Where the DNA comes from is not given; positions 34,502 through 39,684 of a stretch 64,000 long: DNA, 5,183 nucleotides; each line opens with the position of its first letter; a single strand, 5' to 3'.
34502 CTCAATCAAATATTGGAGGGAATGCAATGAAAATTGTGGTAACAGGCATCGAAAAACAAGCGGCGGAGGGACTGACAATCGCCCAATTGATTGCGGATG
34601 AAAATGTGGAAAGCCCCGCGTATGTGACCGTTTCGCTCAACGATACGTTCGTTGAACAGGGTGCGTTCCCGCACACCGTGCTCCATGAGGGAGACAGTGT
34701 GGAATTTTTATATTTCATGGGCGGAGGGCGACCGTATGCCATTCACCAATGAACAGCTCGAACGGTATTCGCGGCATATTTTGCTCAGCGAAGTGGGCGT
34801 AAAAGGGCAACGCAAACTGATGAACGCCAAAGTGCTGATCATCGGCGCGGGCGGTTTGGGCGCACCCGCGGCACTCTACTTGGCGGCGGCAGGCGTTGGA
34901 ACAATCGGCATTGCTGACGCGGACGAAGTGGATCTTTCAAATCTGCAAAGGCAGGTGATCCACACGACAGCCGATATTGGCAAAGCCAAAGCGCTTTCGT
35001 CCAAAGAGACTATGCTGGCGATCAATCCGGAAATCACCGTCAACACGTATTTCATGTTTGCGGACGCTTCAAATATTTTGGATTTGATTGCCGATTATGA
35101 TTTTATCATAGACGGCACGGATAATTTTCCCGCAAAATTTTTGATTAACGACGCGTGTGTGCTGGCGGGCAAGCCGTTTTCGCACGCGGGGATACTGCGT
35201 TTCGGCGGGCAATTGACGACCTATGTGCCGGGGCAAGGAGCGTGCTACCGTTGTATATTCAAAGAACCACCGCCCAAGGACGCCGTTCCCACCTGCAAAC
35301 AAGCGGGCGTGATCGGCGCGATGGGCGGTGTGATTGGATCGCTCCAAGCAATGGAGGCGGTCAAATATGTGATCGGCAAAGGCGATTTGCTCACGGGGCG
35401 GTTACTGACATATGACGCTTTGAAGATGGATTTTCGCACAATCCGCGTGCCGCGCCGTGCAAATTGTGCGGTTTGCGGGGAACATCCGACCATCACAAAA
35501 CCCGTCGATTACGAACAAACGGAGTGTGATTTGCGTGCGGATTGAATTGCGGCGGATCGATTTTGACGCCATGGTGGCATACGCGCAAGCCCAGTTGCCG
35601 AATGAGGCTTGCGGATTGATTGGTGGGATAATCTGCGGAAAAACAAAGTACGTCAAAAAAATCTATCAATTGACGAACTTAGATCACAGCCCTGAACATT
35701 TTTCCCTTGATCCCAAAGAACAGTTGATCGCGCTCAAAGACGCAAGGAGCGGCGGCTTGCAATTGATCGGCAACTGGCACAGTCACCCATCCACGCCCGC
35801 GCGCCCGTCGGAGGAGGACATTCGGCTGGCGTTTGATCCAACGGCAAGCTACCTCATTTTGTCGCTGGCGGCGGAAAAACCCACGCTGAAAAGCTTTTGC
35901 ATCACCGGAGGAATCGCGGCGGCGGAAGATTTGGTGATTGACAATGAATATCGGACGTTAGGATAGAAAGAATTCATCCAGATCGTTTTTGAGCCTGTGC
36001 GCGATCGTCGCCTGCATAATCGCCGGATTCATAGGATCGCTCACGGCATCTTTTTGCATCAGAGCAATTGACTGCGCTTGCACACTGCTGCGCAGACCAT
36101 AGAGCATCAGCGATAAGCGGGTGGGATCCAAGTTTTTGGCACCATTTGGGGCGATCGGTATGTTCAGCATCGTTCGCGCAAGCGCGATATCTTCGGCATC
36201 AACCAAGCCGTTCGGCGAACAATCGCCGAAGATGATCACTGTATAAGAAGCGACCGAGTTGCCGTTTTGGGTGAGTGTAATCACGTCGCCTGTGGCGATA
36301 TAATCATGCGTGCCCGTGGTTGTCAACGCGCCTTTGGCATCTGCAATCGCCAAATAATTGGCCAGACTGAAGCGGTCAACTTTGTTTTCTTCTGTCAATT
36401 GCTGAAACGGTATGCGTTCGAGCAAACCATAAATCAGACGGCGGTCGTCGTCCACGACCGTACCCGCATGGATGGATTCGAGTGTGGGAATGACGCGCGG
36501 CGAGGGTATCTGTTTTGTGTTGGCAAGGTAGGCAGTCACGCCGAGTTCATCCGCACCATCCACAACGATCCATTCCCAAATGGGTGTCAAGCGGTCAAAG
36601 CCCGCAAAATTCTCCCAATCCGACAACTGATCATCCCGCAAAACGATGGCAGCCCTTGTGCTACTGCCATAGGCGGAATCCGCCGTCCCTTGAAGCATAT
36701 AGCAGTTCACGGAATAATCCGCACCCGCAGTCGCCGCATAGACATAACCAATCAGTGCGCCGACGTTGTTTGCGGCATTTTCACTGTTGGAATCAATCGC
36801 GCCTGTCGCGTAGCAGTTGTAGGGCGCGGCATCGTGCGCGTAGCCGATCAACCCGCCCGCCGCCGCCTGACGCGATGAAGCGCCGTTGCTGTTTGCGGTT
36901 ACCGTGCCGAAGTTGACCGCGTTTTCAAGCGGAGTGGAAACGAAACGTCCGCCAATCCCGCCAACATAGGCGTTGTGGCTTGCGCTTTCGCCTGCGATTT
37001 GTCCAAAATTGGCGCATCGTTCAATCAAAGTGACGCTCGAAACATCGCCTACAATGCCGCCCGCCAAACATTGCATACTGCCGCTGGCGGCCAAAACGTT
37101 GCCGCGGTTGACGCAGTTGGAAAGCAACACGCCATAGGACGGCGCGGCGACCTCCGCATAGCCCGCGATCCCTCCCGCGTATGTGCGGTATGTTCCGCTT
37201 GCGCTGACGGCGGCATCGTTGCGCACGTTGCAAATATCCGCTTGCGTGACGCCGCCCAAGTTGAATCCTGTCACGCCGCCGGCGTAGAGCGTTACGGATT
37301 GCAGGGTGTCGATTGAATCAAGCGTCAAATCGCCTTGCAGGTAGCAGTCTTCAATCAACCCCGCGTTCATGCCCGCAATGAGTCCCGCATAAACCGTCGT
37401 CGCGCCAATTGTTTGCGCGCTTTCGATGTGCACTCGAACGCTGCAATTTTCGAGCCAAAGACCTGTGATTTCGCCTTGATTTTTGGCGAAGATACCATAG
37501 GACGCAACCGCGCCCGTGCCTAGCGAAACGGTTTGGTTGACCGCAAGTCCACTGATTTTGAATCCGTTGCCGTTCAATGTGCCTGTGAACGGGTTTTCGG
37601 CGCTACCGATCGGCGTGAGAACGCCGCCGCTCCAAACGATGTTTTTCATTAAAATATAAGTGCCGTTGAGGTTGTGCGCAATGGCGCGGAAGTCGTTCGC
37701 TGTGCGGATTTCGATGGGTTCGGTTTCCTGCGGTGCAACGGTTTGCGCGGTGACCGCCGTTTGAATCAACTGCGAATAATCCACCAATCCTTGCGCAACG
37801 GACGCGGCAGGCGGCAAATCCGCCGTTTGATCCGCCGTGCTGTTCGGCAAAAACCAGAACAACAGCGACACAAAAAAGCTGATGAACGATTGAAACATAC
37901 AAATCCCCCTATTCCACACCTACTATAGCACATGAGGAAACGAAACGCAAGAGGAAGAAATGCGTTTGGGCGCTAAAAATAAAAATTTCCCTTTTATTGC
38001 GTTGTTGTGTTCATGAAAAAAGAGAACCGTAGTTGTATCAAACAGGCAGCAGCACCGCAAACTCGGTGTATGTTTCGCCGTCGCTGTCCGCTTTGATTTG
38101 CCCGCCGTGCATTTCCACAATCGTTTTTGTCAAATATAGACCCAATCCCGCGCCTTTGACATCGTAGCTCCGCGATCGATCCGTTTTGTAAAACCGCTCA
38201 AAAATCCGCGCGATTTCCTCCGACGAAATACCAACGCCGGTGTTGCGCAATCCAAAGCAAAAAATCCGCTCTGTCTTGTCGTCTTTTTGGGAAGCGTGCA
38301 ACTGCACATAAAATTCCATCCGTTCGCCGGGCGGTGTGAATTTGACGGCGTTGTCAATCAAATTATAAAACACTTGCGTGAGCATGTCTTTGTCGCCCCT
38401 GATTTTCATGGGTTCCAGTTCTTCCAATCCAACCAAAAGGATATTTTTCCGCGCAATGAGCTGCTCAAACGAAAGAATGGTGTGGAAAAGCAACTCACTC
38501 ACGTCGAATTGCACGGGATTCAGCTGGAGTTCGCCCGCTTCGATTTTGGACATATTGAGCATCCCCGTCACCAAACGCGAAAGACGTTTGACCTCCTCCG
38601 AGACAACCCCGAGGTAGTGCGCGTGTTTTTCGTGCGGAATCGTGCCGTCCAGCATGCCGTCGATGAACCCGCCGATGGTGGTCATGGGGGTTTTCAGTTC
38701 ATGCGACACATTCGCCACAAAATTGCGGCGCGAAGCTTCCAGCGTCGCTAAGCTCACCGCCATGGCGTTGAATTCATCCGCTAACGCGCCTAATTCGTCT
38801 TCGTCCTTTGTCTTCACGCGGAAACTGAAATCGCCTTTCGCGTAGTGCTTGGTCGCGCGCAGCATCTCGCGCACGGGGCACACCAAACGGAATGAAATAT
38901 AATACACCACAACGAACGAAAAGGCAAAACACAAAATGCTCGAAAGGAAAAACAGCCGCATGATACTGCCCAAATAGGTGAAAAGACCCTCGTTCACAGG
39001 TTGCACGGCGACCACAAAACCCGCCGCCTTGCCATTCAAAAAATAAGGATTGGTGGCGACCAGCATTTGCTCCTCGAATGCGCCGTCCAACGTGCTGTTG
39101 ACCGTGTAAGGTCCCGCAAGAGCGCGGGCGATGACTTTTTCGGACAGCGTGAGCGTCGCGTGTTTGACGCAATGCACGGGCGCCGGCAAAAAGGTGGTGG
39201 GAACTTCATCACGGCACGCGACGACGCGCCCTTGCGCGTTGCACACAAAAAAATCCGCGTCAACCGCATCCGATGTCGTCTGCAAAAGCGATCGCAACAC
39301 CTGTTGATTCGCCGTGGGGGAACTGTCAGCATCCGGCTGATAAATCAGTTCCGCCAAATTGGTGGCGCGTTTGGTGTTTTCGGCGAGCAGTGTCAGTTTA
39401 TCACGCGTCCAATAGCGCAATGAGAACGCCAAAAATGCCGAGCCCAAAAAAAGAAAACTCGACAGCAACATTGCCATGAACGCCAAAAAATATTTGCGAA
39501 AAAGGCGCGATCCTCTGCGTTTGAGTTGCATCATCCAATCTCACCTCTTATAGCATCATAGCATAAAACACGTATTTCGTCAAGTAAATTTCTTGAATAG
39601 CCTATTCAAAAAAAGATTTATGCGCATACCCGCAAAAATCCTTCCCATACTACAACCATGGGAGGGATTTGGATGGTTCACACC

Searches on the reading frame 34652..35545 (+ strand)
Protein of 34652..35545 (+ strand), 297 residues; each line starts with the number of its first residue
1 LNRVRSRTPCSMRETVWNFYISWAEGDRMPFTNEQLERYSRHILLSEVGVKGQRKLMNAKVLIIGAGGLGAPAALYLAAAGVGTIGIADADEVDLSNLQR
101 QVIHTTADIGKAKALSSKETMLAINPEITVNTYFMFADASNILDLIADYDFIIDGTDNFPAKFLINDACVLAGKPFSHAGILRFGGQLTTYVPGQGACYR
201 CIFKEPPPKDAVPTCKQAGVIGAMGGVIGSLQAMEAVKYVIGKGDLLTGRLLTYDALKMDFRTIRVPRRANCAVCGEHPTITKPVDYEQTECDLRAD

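Call 30: search_protein_families(library=pfam, proteins=[window:34652-35545:+])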
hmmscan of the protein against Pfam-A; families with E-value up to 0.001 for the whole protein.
window:34652-35545:+ (297 aa): 1 family
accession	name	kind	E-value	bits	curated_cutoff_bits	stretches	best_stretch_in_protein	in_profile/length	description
PF00899.27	ThiF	-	6.4e-84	281.3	28.1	1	39-273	1-237/238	ThiF family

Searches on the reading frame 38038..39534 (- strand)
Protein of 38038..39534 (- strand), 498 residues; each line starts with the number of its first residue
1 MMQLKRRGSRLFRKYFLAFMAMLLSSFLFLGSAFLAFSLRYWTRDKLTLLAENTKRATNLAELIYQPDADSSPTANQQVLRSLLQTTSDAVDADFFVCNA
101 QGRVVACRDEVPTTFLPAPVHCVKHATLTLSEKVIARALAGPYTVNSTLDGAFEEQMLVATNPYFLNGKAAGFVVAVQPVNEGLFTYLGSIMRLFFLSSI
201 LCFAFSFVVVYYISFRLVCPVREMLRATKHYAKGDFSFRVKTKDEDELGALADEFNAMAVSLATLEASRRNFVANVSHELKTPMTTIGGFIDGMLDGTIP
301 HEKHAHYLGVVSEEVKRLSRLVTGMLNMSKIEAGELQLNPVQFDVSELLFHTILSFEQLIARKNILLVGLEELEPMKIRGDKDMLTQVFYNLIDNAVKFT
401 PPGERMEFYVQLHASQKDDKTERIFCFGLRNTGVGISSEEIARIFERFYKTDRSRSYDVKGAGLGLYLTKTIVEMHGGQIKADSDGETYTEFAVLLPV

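Call 30: search_protein_families(library=pfam, proteins=[window:38038-39534:-])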
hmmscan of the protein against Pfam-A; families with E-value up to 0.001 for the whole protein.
window:38038-39534:- (498 aa): 3 families
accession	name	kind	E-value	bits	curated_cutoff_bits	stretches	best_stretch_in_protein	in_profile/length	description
PF02518.31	HATPase_c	-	2.5e-21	76.6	26.4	1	380-497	1-108/111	Histidine kinase-, DNA gyrase B-, and HSP90-like ATPase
PF00512.31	HisKA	-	3.6e-16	59.4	26.9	1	268-334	1-66/66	His Kinase A (phospho-acceptor) domain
PF00672.30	HAMP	-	9.1e-10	39.2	25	1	220-262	9-51/53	HAMP domain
